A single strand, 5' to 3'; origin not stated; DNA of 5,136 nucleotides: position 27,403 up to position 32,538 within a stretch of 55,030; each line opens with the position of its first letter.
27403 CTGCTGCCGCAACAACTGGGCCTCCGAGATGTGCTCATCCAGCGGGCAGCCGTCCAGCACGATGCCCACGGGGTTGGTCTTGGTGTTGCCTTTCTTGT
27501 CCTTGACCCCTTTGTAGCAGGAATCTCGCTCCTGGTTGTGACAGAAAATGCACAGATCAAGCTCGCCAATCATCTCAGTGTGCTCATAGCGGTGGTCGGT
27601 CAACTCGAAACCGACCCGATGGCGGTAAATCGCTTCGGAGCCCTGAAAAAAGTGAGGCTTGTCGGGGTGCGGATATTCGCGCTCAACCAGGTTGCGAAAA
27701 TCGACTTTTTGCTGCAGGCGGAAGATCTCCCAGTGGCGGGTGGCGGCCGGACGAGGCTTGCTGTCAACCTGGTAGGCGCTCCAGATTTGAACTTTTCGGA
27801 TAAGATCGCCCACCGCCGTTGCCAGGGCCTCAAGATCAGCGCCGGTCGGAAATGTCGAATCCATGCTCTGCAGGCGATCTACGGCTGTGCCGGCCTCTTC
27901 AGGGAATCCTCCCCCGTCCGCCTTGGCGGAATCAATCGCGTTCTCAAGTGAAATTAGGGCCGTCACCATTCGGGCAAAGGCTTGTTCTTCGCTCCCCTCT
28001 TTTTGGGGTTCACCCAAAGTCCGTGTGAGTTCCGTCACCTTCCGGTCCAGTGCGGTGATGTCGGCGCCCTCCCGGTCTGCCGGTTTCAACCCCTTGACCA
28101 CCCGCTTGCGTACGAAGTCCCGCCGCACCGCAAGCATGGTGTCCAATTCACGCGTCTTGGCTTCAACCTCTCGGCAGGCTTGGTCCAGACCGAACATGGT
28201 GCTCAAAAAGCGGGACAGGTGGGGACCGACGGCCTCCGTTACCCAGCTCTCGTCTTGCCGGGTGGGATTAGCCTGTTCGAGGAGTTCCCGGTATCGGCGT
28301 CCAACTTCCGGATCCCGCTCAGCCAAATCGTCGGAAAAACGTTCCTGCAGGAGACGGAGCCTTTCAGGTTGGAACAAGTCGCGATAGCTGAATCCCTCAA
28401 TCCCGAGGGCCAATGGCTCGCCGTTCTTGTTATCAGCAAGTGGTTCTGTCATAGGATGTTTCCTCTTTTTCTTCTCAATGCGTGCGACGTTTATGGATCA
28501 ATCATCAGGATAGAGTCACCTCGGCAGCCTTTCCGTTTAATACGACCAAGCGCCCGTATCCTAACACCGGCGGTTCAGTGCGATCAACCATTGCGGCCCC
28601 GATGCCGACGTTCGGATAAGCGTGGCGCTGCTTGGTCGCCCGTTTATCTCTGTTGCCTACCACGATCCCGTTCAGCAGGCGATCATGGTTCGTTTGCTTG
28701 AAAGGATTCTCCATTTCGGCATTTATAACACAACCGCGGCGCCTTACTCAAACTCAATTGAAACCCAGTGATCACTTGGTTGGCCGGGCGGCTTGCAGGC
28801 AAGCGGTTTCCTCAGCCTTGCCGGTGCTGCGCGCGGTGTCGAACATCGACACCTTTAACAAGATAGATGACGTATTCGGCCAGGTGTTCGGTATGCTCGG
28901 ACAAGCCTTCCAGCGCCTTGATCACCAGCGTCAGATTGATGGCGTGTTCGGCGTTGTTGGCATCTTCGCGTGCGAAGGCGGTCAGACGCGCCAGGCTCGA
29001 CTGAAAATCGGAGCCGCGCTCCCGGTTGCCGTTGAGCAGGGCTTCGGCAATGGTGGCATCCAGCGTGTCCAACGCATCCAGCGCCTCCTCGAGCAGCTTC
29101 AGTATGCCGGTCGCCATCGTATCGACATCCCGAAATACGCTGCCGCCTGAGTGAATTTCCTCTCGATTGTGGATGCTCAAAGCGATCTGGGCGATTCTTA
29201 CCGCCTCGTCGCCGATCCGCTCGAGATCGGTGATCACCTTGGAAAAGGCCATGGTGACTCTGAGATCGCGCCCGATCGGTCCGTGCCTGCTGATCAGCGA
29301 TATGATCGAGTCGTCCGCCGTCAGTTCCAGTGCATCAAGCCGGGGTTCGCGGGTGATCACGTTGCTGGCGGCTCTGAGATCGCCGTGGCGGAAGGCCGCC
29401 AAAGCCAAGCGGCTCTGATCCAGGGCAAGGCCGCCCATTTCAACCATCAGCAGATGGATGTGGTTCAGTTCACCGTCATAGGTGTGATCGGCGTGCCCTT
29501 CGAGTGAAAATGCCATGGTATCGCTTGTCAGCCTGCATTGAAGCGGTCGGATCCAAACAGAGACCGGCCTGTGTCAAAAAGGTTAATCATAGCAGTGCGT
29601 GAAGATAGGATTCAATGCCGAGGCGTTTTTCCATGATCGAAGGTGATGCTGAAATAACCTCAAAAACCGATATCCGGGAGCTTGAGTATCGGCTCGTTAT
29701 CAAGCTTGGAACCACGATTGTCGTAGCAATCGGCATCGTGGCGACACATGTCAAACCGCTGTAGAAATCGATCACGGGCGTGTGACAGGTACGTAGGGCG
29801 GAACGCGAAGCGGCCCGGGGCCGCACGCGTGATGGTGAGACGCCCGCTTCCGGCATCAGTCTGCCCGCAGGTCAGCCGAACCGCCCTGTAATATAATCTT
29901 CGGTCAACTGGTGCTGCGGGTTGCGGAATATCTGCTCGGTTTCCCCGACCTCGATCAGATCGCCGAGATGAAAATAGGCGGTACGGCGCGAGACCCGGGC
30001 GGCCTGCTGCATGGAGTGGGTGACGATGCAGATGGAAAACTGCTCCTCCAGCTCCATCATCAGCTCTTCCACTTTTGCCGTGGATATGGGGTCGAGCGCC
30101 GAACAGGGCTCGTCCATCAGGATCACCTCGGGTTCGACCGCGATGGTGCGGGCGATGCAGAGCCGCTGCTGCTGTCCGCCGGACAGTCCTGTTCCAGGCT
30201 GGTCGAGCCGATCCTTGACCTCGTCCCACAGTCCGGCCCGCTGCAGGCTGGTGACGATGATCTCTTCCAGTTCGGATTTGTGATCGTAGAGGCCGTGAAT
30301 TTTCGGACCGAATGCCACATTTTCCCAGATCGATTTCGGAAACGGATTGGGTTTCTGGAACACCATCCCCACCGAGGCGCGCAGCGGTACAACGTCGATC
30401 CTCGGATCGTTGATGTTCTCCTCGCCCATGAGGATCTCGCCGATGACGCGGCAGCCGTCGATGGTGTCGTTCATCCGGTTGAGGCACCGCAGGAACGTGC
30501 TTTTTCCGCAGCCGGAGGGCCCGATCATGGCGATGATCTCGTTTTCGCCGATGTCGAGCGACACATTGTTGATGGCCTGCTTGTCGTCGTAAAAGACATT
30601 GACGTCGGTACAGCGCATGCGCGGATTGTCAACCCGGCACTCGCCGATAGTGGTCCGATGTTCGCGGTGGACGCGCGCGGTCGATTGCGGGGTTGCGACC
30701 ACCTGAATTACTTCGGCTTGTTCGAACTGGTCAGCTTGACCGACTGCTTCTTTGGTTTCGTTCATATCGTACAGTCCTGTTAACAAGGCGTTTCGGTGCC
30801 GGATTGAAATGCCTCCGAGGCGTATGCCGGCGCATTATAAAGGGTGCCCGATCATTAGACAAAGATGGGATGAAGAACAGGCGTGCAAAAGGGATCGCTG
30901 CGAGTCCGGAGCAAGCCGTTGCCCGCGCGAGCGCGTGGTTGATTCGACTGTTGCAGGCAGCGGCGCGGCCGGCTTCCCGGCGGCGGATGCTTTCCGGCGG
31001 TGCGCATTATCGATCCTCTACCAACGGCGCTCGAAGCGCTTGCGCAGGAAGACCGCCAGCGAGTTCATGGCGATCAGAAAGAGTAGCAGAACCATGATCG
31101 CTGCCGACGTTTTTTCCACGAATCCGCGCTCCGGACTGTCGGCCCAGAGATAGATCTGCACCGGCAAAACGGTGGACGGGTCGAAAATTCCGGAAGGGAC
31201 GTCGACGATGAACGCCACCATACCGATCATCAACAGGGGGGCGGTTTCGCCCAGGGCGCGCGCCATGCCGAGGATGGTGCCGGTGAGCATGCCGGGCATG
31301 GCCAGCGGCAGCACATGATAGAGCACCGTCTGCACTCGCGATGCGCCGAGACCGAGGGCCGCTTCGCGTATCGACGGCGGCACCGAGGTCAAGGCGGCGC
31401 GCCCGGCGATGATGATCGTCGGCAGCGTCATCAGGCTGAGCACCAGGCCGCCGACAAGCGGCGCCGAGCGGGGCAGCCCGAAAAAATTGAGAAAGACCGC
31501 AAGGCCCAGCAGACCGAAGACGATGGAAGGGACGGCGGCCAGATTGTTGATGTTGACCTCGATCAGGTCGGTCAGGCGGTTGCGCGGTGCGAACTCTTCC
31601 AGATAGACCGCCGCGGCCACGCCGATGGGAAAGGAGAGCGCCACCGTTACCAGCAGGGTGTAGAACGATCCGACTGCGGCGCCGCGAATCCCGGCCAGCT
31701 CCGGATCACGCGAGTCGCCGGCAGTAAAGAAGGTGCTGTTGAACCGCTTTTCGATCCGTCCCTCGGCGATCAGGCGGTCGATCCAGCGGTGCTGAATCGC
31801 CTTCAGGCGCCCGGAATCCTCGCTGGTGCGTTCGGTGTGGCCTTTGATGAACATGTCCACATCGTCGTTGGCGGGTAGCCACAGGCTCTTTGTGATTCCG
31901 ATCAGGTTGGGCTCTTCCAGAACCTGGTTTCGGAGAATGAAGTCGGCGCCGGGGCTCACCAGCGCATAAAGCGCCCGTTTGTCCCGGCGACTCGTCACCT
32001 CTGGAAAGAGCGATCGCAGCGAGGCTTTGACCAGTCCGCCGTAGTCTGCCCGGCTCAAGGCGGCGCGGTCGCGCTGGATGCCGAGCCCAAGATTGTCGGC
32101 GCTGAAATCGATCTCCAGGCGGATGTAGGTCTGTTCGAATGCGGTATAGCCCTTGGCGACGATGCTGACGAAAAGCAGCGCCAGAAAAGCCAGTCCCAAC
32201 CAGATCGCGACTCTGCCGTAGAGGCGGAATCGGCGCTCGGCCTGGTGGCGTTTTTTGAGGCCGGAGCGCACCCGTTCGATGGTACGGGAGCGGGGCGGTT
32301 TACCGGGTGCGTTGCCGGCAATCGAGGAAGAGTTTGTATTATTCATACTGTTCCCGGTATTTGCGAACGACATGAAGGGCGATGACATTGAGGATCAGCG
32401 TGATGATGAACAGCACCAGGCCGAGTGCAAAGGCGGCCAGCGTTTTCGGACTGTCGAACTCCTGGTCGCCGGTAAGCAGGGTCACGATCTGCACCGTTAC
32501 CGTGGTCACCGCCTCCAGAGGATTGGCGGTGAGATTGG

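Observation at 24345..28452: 1216-aa NfnB/GltD-like + NfnA/PyrK-like fusion flavoprotein and a 7Fe ferredoxin directly upstream of the fwd genes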

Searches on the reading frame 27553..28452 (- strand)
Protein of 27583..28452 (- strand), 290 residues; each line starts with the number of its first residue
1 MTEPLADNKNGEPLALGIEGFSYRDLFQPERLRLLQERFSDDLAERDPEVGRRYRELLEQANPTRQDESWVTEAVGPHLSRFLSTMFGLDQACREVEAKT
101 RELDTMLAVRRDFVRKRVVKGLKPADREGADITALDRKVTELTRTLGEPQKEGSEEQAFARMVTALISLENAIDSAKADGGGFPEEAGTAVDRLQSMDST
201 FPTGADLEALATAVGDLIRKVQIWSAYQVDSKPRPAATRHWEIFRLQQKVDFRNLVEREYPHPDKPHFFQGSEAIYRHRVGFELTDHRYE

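Call 58: predict_structure(alignment_id=A4)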
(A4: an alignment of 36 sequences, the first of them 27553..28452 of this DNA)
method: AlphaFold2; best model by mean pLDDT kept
length: 300 residues; sequences in the alignment: 36
mean_pLDDT: 85.0   pTM: 0.75
mean pLDDT of the five models: 85.0, 85.0, 83.4, 81.7, 81.7
residues with pLDDT >= 90: 166; 70-90: 84; 50-70: 35; < 50: 15
segments of 3 or more residues with pLDDT < 50: 1-9, 279-282
pLDDT, mean of each block of 10 residues (from residue 1): 39 69 86 93 96 95 90 91 87 80 88 95 94 97 92 87 98 95 92 97 95 98 96 89 79 69 81 63 56 63
secondary structure, 60 per line:
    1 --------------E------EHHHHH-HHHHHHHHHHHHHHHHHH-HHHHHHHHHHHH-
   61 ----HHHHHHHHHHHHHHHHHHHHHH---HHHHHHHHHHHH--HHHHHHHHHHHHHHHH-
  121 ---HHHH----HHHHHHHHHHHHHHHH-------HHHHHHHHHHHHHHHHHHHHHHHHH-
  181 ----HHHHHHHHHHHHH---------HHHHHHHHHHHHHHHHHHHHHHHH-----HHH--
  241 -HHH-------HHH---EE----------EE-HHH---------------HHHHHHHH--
elements in order: H23-27 H29-46 H48-59 H65-86 H90-101 H104-119 H124-127 H132-147 H155-179 H185-197 H207-230 H291-298

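Call 62: fold_search(model_id=the predicted structure, library=pdb)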
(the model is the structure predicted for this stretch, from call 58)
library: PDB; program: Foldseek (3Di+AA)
matches with E <= 10: 87; with E <= 0.001: 0
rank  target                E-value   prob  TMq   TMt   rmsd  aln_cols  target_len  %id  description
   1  4cgr_A                1.0e+00  0.08  0.11  0.16  16.3       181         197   13  Structure of Regulator Protein SCO3201 from Streptomyces coelicolor (released 2014-07-09)
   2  7pt0_A                1.3e+00  0.08  0.11  0.15  16.0       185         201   16  SCO3201 with putative ligand (released 2021-10-20)
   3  2vz7_B                1.5e+00  0.08  0.13  0.10  19.5       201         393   14  Crystal structure of the YC-17-bound PikC D50N mutant (released 2008-08-12)
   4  3pja_A                2.2e+00  0.10  0.16  0.20  16.9       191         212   15  Crystal structure of human C3PO complex (released 2011-05-11)
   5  6wr1_B                2.4e+00  0.08  0.13  0.09  12.7       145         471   12  Human steroidogenic cytochrome P450 17A1 mutant N52Y with inhibitor abiraterone (released 2021-05-05)
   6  4iwb_B                2.4e+00  0.07  0.14  0.21  17.0       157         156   13  Novel Fold of FliC/FliS Fusion Protein (released 2013-12-11)
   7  5j1g_B                2.7e+00  0.04  0.10  0.12  23.2       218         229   12  Structure of the spectrin repeats 7 and 8 of the plakin domain of plectin (released 2016-07-20)
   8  6t2t                  2.9e+00  0.09  0.14  0.17  13.4       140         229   16  Crystal structure of Drosophila melanogaster glutathione S-transferase epsilon 14 in complex with glutathione and 2-meth (released 2020-01-29)
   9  6wno_A                2.9e+00  0.03  0.11  0.11  24.4       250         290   12  Plasmodium vivax reticulocyte binding protein 2b (PvRBP2b) bound to human monoclonal antibody 243244 (released 2021-01-27)
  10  7ccl_C                3.4e+00  0.06  0.13  0.20  14.2       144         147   10  Crystal structure of human BFK (released 2021-06-23)
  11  2jj3_A                3.6e+00  0.06  0.14  0.17  15.6       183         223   11  Estrogen receptor beta ligand binding domain in complex with a Benzopyran agonist (released 2007-08-07)
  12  8ka0_A                3.6e+00  0.06  0.13  0.11  12.8       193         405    9  Crystal structure of Vibrio vulnificus RID-dependent transforming NADase domain (RDTND)/calmodulin-binding domain of R (released 2024-07-10)
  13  5efy_A                3.9e+00  0.04  0.11  0.15  17.8       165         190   15  Apo-form of SCO3201 (released 2016-11-16)
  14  9cjg_A                4.1e+00  0.06  0.13  0.10  15.4       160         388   16  P450-G9 from Actinokineospora terrae, a non-canonical, serine-ligated cytochrome P450 in the ligand-free, closed confo (released 2025-03-12)
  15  8xyc_A                4.1e+00  0.06  0.15  0.08  17.4       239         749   16  Ternary structure of dVemCas12e-sgRNA-dsDNA (released 2024-10-23)
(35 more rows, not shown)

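Call 64: search_protein_representatives(protein=window:27583-28452:-)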
Query: 290 residues. Proteins with E-value up to 0.001 (for the whole library): 414; up to 1e-10: 78; up to 1e-30: 2. The best 150 are listed.
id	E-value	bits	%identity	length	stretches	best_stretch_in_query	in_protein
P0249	2.9e-45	171.3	57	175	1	3-147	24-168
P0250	5.2e-37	144.2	55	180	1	172-290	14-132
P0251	1.1e-29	120.2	41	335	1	10-170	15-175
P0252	1.3e-28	116.6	45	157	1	12-147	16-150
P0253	4.4e-27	111.6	30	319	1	14-289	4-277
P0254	1.1e-24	103.8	30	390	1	10-288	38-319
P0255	1.8e-24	103.1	31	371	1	11-290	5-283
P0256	4.4e-24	101.8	34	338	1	15-290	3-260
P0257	1.7e-23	99.9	32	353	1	14-289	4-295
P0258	8.4e-23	97.6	32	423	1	13-290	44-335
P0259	5.3e-21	91.7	58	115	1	1-80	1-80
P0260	1.6e-20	90.1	29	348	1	9-288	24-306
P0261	6.0e-20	88.2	35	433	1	41-266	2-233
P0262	7.2e-20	88.0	37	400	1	11-289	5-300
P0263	3.8e-19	85.6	35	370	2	19-190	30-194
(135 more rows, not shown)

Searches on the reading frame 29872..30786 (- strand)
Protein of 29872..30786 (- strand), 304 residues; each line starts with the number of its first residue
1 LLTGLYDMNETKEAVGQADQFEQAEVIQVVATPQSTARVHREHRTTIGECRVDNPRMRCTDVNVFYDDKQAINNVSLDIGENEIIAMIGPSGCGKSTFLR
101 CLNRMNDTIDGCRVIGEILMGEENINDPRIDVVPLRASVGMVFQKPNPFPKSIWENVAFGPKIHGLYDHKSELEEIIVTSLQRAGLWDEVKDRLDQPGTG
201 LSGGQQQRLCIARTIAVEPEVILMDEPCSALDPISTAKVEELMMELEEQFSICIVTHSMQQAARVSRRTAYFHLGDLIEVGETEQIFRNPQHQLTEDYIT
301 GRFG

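Call 8: search_protein_families(library=ncbifam, proteins=[window:29872-30786:-], max_evalue=0.00001)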
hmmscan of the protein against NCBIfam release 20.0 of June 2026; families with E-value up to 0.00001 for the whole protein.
window:29872-30786:- (304 aa): 182 families (the best 25 are shown)
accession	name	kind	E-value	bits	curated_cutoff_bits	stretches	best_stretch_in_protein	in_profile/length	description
TIGR00972.1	3a0107s01c2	equivalog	1.1e-117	391.7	343.2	1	57-304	2-248/248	phosphate ABC transporter ATP-binding protein PstB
NF010860.0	PRK14267.1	equivalog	1.7e-87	293.2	412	1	59-304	7-253/253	phosphate ABC transporter ATP-binding protein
NF010851.0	PRK14258.1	subfamily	2.5e-74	250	425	1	55-303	6-260/261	phosphate ABC transporter ATP-binding protein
NF010864.0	PRK14271.1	equivalog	2.5e-71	240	561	1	53-302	18-265/276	phosphate ABC transporter ATP-binding protein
NF010840.0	PRK14246.1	equivalog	2.1e-66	224.2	425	1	62-303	16-256/257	phosphate ABC transporter ATP-binding protein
NF007027.0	PRK09493.1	equivalog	1.1e-47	162.4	379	1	61-298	6-235/240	glutamine ABC transporter ATP-binding protein GlnQ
TIGR01186.1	proV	subfamily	1.1e-44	153.1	326.6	1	69-300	6-231/363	betaine/proline/choline family ABC transporter ATP-binding protein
NF008428.0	PRK11264.1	equivalog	1.2e-44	152.4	406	1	66-299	13-244/250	L-cystine ABC transporter ATP-binding protein TcyN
TIGR04521.1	ECF_ATPase_2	equivalog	5.1e-43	147.1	330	1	68-291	17-237/279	energy-coupling factor transporter ATPase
NF008338.0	PRK11124.1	equivalog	2.3e-41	141.9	369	1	58-299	4-240/242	arginine ABC transporter ATP-binding protein ArtP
TIGR03005.1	ectoine_ehuA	equivalog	5.7e-40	137.1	345.4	1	60-299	4-247/252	ectoine/hydroxyectoine ABC transporter ATP-binding protein EhuA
NF007908.0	PRK10619.1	equivalog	1.6e-39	135.6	466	1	56-301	5-254/257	histidine ABC transporter ATP-binding protein HisP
TIGR02315.1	ABC_phnC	equivalog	7.7e-39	133.6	266.1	1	59-284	4-231/243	phosphonate ABC transporter ATP-binding protein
TIGR03265.1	PhnT2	equivalog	1.1e-38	133.3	457.7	1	57-299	5-235/353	putative 2-aminoethylphosphonate ABC transporter ATP-binding protein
TIGR03415.1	ABC_choXWV_ATP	equivalog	1.7e-38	132.6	483.75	1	71-300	39-266/382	choline ABC transporter ATP-binding protein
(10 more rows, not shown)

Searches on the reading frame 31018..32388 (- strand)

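Call 8: search_protein_families(library=ncbifam, proteins=[window:31018-32388:-], max_evalue=0.00001)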
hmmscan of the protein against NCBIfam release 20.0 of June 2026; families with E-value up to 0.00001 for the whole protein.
window:31018-32388:- (456 aa): 13 families
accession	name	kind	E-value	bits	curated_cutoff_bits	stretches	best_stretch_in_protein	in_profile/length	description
TIGR00974.1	3a0107s02c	equivalog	2.2e-66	223.8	193.45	1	214-453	32-271/272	phosphate ABC transporter permease PstA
TIGR02138.1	phosphate_pstC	equivalog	1.5e-39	135.8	196.45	1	214-451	41-294/296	phosphate ABC transporter permease subunit PstC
NF008430.0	PRK11268.1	equivalog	1.3e-27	96.6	439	1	228-448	73-289/295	phosphate ABC transporter permease PstA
NF008435.0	PRK11275.1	equivalog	1.1e-16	60.9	502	2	311-445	171-303/319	phosphate ABC transporter permease PstC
NF006939.0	PRK09421.1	equivalog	2.5e-11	43.4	262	1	298-446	80-216/230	molybdate ABC transporter permease subunit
TIGR02141.1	modB_ABC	equivalog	3.2e-11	43.3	182.6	1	243-445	5-200/208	molybdate ABC transporter permease subunit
TIGR01581.1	Mo_ABC_porter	hypoth_equivalog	3.6e-10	39.7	210.3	1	240-435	25-219/225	ABC transporter permease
TIGR02139.1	permease_CysT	equivalog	3.5e-08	33.4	246.1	1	315-389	137-211/265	sulfate ABC transporter permease subunit CysT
NF008208.0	PRK10971.1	equivalog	3.7e-08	33.2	415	1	315-446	145-268/277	sulfate/thiosulfate ABC transporter permease CysT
TIGR00969.1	3a0106s02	subfamily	4.7e-08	32.8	240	1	319-413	152-237/272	sulfate ABC transporter permease subunit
NF040839.1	tungstate_WtpB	equivalog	2.5e-07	30.6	340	1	241-391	49-206/251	tungstate ABC transporter permease WtpB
TIGR03255.1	PhnV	equivalog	4e-06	26.7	358.7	1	246-443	76-260/270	2-aminoethylphosphonate ABC transport system, membrane component PhnV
NF007044.0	PRK09497.1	equivalog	4.7e-06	26.3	348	1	314-380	156-220/285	spermidine/putrescine ABC transporter permease PotB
